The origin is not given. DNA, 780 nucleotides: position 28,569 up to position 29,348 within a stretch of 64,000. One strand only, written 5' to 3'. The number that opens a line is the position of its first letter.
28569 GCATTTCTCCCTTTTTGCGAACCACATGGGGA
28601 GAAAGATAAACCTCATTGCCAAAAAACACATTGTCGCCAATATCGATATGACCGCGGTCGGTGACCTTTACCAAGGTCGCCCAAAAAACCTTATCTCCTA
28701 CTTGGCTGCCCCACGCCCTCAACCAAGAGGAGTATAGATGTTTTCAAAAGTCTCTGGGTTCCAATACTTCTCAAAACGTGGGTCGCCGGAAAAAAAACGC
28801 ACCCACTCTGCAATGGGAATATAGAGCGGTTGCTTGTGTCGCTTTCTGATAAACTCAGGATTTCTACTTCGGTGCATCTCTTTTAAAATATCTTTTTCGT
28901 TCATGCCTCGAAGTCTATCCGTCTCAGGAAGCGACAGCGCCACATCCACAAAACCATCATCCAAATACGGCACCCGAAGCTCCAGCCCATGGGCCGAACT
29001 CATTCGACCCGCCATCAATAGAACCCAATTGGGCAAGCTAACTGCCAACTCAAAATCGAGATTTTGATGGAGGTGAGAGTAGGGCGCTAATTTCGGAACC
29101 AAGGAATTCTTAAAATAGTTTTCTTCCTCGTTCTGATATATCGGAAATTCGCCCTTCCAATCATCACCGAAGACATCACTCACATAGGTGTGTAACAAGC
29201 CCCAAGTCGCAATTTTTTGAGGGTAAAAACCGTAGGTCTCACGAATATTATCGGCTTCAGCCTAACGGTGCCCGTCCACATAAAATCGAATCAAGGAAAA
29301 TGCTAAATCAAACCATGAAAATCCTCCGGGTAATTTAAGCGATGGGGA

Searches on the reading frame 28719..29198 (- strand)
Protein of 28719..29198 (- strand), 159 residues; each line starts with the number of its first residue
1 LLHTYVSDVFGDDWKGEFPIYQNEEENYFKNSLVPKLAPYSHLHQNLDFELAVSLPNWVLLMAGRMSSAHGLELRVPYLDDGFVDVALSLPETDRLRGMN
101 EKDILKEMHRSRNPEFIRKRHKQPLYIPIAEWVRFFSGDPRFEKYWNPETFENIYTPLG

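Call 13: search_protein_families(library=pfam, proteins=[window:28719-29198:-], max_evalue=0.01)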
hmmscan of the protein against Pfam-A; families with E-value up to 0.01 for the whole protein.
window:28719-29198:- (159 aa): 1 family
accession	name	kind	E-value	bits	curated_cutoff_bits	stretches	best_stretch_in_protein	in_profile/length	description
PF00733.27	Asn_synthase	-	1.1e-20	75.1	21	1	20-134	187-297/354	Asparagine synthase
